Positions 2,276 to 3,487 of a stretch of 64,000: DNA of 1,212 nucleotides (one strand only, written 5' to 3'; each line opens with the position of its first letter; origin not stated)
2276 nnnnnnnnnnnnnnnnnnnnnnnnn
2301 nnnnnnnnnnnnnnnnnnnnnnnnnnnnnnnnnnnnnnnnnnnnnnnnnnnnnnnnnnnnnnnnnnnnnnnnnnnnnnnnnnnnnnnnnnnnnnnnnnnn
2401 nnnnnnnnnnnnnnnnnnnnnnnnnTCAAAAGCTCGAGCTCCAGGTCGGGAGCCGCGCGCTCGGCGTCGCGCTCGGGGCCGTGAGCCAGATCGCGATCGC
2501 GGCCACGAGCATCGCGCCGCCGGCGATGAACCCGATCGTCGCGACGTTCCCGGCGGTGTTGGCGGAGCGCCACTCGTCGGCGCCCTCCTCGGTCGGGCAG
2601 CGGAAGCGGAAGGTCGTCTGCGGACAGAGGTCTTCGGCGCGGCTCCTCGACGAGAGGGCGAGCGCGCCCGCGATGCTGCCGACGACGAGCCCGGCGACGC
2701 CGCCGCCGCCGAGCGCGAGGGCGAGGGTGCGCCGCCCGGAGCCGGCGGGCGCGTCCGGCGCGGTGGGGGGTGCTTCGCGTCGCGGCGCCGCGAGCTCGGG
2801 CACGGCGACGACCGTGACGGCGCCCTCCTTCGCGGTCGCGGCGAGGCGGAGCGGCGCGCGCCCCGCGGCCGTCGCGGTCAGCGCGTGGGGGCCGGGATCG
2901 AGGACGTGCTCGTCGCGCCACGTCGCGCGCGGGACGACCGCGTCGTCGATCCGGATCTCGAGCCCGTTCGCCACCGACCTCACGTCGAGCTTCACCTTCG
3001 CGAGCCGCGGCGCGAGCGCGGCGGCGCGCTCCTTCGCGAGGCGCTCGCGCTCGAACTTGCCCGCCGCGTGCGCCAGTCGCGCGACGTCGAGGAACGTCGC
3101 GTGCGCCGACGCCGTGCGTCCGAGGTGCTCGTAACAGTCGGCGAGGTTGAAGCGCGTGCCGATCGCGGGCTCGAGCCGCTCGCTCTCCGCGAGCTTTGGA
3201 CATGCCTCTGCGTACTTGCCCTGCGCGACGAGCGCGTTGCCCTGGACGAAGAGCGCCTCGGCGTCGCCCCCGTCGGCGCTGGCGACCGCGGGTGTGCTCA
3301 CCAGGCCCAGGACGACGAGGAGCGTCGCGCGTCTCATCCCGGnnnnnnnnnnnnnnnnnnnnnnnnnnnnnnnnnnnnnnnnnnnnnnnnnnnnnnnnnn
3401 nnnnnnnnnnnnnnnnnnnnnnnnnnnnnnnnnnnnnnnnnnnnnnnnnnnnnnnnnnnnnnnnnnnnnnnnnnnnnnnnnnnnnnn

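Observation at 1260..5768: Ser/Thr kinase operon with two paralogous YWTD-propeller lipoproteins and a periplasmic TPR protein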

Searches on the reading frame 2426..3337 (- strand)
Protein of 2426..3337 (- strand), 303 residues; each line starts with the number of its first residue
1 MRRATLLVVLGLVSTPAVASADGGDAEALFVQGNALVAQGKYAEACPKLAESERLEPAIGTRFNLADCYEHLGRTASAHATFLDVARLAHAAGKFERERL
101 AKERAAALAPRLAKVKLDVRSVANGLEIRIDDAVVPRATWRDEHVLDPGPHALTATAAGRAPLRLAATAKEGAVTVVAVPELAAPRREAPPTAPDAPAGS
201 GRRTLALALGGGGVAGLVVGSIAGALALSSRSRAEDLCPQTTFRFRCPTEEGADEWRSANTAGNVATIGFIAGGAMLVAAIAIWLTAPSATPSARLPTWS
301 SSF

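Call 4: search_protein_families(library=pfam, proteins=[window:2426-3337:-], max_evalue=1)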
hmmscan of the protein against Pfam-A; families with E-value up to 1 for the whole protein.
window:2426-3337:- (303 aa): 12 families
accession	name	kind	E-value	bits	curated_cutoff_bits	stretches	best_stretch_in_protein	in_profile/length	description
PF07719.23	TPR_2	-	2.6e-05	24.4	27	2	26-57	1-32/34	Tetratricopeptide repeat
PF13431.12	TPR_17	-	0.00019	21.9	24.4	0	21-45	8-32/34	Tetratricopeptide repeat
PF12895.13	ANAPC3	-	0.0002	22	27.2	1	20-81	17-78/82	Anaphase-promoting complex, cyclosome, subunit 3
PF13432.12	TPR_16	-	0.00083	20.2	32.7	2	31-86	2-58/65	Tetratricopeptide repeat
PF14559.12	TPR_19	-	0.0013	19.4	25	1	36-86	1-52/68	Tetratricopeptide repeat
PF13174.12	TPR_6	-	0.003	18.5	26.3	0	27-49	1-23/33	Tetratricopeptide repeat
PF13181.12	TPR_8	-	0.0071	16.9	25.7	0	62-87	4-29/34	Tetratricopeptide repeat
PF00515.34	TPR_1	-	0.0084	16.3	27.8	0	26-45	1-20/34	Tetratricopeptide repeat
PF13176.12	TPR_7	-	0.009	16.5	27.9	0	28-51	1-24/36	Tetratricopeptide repeat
PF13424.12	TPR_12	-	0.03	15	30.1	1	33-87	10-73/77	Tetratricopeptide repeat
PF07721.20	TPR_4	-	0.13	13.4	27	0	26-46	1-21/26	Tetratricopeptide repeat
PF13428.12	TPR_14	-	0.58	11.5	23.5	0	27-66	2-42/44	Tetratricopeptide repeat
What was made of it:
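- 2426..3337 (-): g3, 303 aa: signal peptide, TPR pair with two invariant Cys, PEGA/CarboxypepD_reg-like β-domain (DPGxH), Pro-rich linker, two hydrophobic helices flanking a loop with two invariant Cys. Proposed adaptor. Weak TPR hits in the window protein (call 4).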

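Call 5: search_protein_families(library=ncbifam, proteins=[window:2426-3337:-], max_evalue=1)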
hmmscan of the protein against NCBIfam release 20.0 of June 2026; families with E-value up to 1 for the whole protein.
window:2426-3337:- (303 aa): 1 family
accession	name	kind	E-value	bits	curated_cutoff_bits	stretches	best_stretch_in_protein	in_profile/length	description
NF052230.1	T9SS_PorE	exception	0.19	9.9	600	1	12-92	11-90/648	PorE family type IX secretion system protein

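Call 33: find_related_loci(query=A3, collection=genome_contigs, flank=6000)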
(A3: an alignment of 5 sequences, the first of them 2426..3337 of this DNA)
Query A3 (303 aa) in genome_contigs; peptide patterns used: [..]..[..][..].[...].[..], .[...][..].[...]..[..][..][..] (x = any residue, [..] = any of these).
403 stretches matched a pattern; 276 encode a relative of the query (tblastn E <= 1e-3); the best 80 are kept; 80 distinct loci.
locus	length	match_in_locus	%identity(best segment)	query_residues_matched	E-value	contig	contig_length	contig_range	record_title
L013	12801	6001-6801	57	29-295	3e-89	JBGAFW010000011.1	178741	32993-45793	MAG: Labilithrix sp. isolate MAG_MBR_H125.011 MBRH125-11_opera_contig_505, whole genome shotgun sequence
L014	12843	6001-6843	52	14-290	1e-86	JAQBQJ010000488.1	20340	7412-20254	MAG: Labilithrix sp. isolate RYN_370 scaffold_2833409, whole genome shotgun sequence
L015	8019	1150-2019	52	4-290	2e-86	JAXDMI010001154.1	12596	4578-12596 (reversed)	MAG: Myxococcales bacterium isolate BP_638 scaffold_2754249, whole genome shotgun sequence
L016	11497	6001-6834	51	26-303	1e-80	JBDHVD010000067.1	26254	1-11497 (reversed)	MAG: Labilithrix sp. isolate AS-MESO-3CA.217 NODE_7818_length_26254_cov_4.266341, whole genome shotgun sequence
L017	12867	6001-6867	54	1-289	2e-79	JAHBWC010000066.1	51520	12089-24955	MAG: Labilithrix sp. isolate ACE_MYX7 MYX7_66, whole genome shotgun sequence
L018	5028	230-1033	56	22-290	2e-77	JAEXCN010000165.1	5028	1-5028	MAG: Proteobacteria bacterium isolate OH_HBB_116 k127_1331900, whole genome shotgun sequence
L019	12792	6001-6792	55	26-290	3e-76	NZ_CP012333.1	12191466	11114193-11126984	Labilithrix luteola strain DSM 27648 chromosome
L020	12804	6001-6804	49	26-288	3e-74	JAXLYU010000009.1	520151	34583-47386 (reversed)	MAG: Labilithrix sp. isolate STL-MYX21 C4.7.fa-9, whole genome shotgun sequence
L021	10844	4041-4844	54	22-296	1e-73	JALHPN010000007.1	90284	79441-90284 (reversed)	MAG: Polyangiaceae bacterium isolate bin.255 c_000000001529, whole genome shotgun sequence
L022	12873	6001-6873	51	1-289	3e-72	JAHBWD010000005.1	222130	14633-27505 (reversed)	MAG: Labilithrix sp. isolate ACE_MYX8 MYX8_5, whole genome shotgun sequence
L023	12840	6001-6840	52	7-290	1e-70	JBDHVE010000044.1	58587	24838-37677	MAG: Polyangiaceae bacterium isolate AS-MESO-3CA.120 NODE_2065_length_58587_cov_5.325124, whole genome shotgun sequence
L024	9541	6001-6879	48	4-290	5e-69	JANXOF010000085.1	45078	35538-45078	MAG: Polyangiaceae bacterium isolate GL140_1_concoct_143 GL140_1_k141_2175264, whole genome shotgun sequence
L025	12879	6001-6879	57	1-290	6e-83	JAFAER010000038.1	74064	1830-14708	MAG: Proteobacteria bacterium isolate OH_SBlB_141 k127_1337206, whole genome shotgun sequence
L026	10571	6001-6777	44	26-288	1e-55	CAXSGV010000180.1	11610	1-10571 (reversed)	MAG: uncultured Polyangiaceae bacterium isolate private_X16_metawrap_bin.20 genome assembly, contig: private_X16_metawra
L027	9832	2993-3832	41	27-289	3e-53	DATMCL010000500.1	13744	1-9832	MAG TPA_asm: Polyangiaceae bacterium isolate SMAG_U13381 k141_428367, whole genome shotgun sequence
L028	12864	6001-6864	40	29-296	8e-52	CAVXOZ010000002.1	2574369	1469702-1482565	MAG: uncultured delta proteobacterium isolate MFD00731.bin.2.198 genome assembly, contig: contig_21709, whole genome sho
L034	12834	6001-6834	43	21-294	4e-46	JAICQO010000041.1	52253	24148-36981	MAG: Polyangiaceae bacterium isolate TY_HY_2_bin.50 k141_1357953_length_52253_cov_22.7867, whole genome shotgun sequence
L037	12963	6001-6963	37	1-295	2e-45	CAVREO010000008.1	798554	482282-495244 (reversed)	MAG: uncultured delta proteobacterium isolate MFD10064.bin.2.54 genome assembly, contig: contig_15712, whole genome shot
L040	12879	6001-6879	39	18-298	1e-44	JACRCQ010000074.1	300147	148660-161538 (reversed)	MAG: Deltaproteobacteria bacterium isolate NC_groundwater_1650_Pr3_B-0.1um_66_101 SR-2_scaffold_141_3434266, whole genom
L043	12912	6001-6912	37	1-289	1e-44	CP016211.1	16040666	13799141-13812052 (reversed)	Minicystis rosea strain DSM 24000 chromosome, complete genome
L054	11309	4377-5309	38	6-293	2e-42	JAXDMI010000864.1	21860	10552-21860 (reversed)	MAG: Myxococcales bacterium isolate BP_638 scaffold_3018036, whole genome shotgun sequence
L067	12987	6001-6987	36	1-288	3e-49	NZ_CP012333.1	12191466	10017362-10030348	Labilithrix luteola strain DSM 27648 chromosome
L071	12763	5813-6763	38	1-296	1e-39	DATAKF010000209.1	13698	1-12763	MAG TPA_asm: Polyangiaceae bacterium isolate SMAG_U6931 k141_10012, whole genome shotgun sequence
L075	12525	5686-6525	38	26-295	7e-39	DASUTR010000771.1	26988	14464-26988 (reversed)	MAG TPA_asm: Polyangiaceae bacterium isolate SMAG_U1768 k141_500264, whole genome shotgun sequence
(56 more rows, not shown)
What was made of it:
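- L. luteola has at least three (call 33).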

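Call 38: search_solved_structures(query=A3, max_evalue=10, show_alignments=2)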
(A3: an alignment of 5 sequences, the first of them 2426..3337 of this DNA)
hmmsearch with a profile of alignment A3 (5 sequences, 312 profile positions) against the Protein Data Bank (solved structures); distinct sequences matched with E-value up to 10: 42.
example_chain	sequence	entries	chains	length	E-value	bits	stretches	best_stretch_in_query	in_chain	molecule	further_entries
9qhb_A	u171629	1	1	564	9.8e-24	87.6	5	28-80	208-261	Engineered tetratricopeptide repeat protein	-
8bu0_A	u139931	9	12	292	1.9e-13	53.9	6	28-82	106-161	Consensus tetratricopeptide repeat protein | Crystal structure of an 8-repeat consensus TPR superhelix with Zinc. | Monomer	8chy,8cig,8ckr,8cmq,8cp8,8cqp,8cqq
9qhc_A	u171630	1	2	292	2.7e-12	50.1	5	28-80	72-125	Engineered tetratricopeptide repeat protein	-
8ch0_A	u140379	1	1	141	3.3e-06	30.1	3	28-79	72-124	Consensus tetratricopeptide repeat protein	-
1na0_A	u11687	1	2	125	5.3e-06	29.4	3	23-82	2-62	designed protein CTPR3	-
2fo7_A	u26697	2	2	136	1.3e-05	28.1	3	28-82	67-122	SYNTHETIC CONSENSUS TPR PROTEIN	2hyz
7obi_A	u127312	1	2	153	0.00013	24.8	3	28-83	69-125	CTPR-rv4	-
6vl6_A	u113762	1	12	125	0.00039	23.3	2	28-77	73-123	T33_dn2A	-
4zlh_A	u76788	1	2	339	0.00074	22.4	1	17-91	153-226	Lipopolysaccharide assembly protein B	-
3kd7_A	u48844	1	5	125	0.00093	22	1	23-82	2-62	CTPR390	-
8v24_A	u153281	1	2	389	0.00095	22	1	17-91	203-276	Lipopolysaccharide assembly protein B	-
7t6d_A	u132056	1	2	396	0.00098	21.9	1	17-91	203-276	Lipopolysaccharide assembly protein B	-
1na3_A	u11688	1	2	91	0.0012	21.7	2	28-77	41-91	designed protein CTPR2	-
5hrz_A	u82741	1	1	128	0.0019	21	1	28-77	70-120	TPR domain protein 1na0C3_3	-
2wqh_A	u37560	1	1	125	0.0032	20.3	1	23-82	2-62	CTPR3Y3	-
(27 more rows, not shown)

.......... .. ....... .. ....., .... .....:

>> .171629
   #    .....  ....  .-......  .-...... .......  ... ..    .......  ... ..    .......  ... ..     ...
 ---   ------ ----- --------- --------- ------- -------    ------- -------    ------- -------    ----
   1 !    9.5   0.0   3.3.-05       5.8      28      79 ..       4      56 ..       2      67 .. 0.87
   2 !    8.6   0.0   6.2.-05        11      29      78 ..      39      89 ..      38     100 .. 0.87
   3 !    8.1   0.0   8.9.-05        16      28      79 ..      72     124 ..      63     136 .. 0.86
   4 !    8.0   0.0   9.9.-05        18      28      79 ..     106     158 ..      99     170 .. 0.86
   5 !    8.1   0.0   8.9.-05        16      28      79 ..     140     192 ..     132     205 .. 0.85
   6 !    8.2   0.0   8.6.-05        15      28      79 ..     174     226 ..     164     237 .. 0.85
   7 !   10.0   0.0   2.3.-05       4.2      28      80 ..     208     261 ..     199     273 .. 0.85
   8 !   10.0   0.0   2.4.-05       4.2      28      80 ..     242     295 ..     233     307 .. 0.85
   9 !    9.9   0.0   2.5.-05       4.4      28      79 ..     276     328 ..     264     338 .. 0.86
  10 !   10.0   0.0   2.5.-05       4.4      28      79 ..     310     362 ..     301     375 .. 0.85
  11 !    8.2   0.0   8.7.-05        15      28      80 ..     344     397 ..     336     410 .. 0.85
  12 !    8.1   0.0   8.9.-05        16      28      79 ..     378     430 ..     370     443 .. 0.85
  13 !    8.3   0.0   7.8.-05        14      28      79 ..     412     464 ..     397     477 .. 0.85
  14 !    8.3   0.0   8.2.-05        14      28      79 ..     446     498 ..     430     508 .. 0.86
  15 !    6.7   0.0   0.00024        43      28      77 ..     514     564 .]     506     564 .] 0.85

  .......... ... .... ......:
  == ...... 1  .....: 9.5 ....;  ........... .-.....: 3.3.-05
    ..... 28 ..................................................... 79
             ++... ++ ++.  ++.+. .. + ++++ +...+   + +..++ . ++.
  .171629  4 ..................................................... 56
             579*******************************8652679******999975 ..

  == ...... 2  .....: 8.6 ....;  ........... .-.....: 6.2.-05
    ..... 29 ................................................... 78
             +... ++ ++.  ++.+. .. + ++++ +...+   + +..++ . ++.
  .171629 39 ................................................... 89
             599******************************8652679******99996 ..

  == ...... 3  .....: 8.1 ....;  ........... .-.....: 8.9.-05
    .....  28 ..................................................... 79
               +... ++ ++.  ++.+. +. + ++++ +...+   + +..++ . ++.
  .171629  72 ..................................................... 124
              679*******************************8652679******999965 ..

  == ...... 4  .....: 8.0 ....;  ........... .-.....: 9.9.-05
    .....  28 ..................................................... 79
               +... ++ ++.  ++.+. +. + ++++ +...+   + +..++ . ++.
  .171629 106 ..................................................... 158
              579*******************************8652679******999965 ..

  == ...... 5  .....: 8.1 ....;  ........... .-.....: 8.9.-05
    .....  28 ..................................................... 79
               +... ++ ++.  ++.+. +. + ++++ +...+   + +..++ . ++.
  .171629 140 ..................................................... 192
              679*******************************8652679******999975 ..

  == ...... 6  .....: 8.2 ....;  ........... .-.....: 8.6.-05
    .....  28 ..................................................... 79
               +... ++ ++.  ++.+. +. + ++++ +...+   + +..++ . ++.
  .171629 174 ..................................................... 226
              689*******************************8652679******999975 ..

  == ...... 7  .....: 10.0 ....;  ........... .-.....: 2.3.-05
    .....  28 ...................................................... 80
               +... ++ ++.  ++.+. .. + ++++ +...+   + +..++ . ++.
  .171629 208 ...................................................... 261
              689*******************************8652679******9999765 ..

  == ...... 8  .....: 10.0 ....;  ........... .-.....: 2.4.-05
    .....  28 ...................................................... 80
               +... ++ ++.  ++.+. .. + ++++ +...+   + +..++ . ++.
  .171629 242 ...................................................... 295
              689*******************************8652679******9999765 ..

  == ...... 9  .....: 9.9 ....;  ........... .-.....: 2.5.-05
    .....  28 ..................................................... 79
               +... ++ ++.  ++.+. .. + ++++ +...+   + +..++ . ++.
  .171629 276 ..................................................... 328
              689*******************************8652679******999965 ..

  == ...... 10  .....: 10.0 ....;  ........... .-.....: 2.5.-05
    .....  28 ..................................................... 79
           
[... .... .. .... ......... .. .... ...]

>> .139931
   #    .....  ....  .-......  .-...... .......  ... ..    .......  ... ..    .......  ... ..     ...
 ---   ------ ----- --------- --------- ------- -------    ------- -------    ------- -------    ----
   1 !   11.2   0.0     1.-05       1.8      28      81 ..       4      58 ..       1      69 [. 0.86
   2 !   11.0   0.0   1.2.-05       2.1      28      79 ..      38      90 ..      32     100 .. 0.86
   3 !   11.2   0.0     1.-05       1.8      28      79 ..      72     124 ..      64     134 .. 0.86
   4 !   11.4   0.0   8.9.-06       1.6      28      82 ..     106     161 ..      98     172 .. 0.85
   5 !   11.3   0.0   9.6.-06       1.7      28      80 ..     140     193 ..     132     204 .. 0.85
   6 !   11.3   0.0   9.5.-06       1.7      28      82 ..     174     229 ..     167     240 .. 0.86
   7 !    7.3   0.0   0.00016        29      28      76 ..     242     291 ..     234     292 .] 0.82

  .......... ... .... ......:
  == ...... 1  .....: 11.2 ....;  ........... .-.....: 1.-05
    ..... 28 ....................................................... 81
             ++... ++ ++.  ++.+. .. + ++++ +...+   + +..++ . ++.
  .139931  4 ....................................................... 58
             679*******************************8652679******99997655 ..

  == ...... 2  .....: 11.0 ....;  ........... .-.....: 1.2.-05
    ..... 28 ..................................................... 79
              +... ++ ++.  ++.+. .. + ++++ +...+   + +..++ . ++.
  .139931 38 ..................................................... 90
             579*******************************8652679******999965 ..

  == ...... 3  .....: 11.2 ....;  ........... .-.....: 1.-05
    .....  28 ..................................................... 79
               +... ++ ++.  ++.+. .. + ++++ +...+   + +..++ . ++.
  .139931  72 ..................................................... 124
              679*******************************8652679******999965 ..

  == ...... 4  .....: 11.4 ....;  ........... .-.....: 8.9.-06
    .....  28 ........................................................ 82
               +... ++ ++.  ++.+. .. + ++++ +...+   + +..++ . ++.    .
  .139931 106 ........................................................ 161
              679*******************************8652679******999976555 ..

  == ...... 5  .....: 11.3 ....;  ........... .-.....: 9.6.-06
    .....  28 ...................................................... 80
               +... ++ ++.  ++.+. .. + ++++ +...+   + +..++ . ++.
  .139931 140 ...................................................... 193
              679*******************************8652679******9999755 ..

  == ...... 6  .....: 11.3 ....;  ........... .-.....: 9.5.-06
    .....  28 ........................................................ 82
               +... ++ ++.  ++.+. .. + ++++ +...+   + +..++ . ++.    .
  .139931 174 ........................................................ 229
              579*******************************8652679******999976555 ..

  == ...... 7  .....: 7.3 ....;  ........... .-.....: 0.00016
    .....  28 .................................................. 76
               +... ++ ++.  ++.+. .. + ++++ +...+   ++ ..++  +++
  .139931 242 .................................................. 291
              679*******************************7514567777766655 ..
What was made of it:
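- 2426..3337 (-): The profile hits consensus TPR proteins and LapB (call 38).
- On TPR protein: The family profile hits consensus TPR proteins (call 38).
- The g3 profile hits the TPR region of LapB (E ~1e-3, call 38).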

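Call 51: search_protein_families(library=pfam, alignment_id=A4, max_evalue=1)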
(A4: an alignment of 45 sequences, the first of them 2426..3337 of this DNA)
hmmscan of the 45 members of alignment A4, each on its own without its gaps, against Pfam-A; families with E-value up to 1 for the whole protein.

A. member 1, window:2426-3337:- (303 aa): 12 families
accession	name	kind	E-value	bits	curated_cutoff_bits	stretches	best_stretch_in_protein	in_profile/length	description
PF07719.23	TPR_2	-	2.6e-05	24.4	27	2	26-57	1-32/34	Tetratricopeptide repeat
PF13431.12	TPR_17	-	0.00019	21.9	24.4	0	21-45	8-32/34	Tetratricopeptide repeat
PF12895.13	ANAPC3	-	0.0002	22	27.2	1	20-81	17-78/82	Anaphase-promoting complex, cyclosome, subunit 3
PF13432.12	TPR_16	-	0.00083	20.2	32.7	2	31-86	2-58/65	Tetratricopeptide repeat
PF14559.12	TPR_19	-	0.0013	19.4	25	1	36-86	1-52/68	Tetratricopeptide repeat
PF13174.12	TPR_6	-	0.003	18.5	26.3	0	27-49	1-23/33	Tetratricopeptide repeat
PF13181.12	TPR_8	-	0.0071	16.9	25.7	0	62-87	4-29/34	Tetratricopeptide repeat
PF00515.34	TPR_1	-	0.0084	16.3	27.8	0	26-45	1-20/34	Tetratricopeptide repeat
PF13176.12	TPR_7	-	0.009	16.5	27.9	0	28-51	1-24/36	Tetratricopeptide repeat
PF13424.12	TPR_12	-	0.03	15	30.1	1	33-87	10-73/77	Tetratricopeptide repeat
PF07721.20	TPR_4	-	0.13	13.4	27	0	26-46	1-21/26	Tetratricopeptide repeat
PF13428.12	TPR_14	-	0.58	11.5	23.5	0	27-66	2-42/44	Tetratricopeptide repeat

B. families by the number of members that match (of 45 scanned): 45 families (the first 25 are shown)
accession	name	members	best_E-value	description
PF07719.23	TPR_2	44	1.3e-08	Tetratricopeptide repeat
PF13432.12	TPR_16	34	1.3e-06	Tetratricopeptide repeat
PF13424.12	TPR_12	32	7.6e-06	Tetratricopeptide repeat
PF14559.12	TPR_19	28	1.5e-05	Tetratricopeptide repeat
PF13176.12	TPR_7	25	0.00014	Tetratricopeptide repeat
PF13174.12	TPR_6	22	4.7e-05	Tetratricopeptide repeat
PF13181.12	TPR_8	17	3e-05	Tetratricopeptide repeat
PF13431.12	TPR_17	15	0.00019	Tetratricopeptide repeat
PF12895.13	ANAPC3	15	0.0002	Anaphase-promoting complex, cyclosome, subunit 3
PF13428.12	TPR_14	15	0.0016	Tetratricopeptide repeat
PF13620.12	CarboxypepD_reg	15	0.004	Carboxypeptidase regulatory-like domain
PF00515.34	TPR_1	11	0.0032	Tetratricopeptide repeat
PF08308.17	PEGA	8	0.00016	PEGA domain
PF07721.20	TPR_4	8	0.011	Tetratricopeptide repeat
PF23300.3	HEAT_Nup120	4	0.032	Nucleoporin Nup120, HEAT repeats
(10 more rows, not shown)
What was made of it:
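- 2426..3337 (-): Among 45 homologues, TPR_2 hits 44, CarboxypepD_reg 15 and PEGA 8 (call 51).
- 3068..3280 (-): g3 TPR-like region (res 20-90). Calls 4, 38, 51.
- On TPR protein: 44 of 45 homologues hit TPR_2, best E 1e-8 (call 51).
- On PEGA / CarboxypepD_reg β-sandwich: Among 45 homologues, 15 hit CarboxypepD_reg and 8 hit PEGA, weakly (best E 1.6e-4; call 51).
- Checked: The third gene has a signal peptide and TPR-like N-terminus (TPR_2 24.4 bits, below the 27-bit cut-off; 44 of 45 homologues hit TPR_2, calls 4, 51).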

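Call 58: predict_structure(protein=window:2426-3337:-)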
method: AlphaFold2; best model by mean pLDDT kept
length: 303 residues; sequences in the alignment: 1
mean_pLDDT: 52.0   pTM: 0.31
mean pLDDT of the five models: 52.0, 49.4, 44.9, 44.2, 28.8
residues with pLDDT >= 90: 0; 70-90: 75; 50-70: 73; < 50: 155
segments of 3 or more residues with pLDDT < 50: 1-6, 8-24, 55-61, 75-91, 95-97, 108-199, 242-244, 291-297
pLDDT, mean of each block of 10 residues (from residue 1): 46 37 54 68 70 51 55 48 40 52 52 37 35 30 27 31 35 32 34 44 67 74 72 69 62 75 72 73 68 48 56
secondary structure, 60 per line:
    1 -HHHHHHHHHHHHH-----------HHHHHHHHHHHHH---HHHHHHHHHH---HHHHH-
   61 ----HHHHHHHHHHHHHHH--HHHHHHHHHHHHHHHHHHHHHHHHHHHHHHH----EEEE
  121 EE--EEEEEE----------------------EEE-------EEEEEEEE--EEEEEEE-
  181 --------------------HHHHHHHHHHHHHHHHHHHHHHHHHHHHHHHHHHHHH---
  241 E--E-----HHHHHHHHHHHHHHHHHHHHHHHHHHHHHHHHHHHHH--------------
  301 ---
elements in order: H2-14 H26-38 H42-51 H55-59 H65-79 H82-112 E117-122 E125-130 E153-155 E163-170 E173-179 H201-237 H250-286
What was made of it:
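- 2792..3001 (-): g3 PEGA/CarboxypepD_reg-like β-domain (approx. res 113-182). Inferred from homologues; the window protein itself has no Pfam hit here. Call 51. β-strands at res 117-179 appear in a low-confidence single-sequence model (call 58).
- The g3 structure could only be modelled from a single sequence (pLDDT 52, call 58).
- Tried and rejected: The single-sequence model has pLDDT 52 (call 58).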
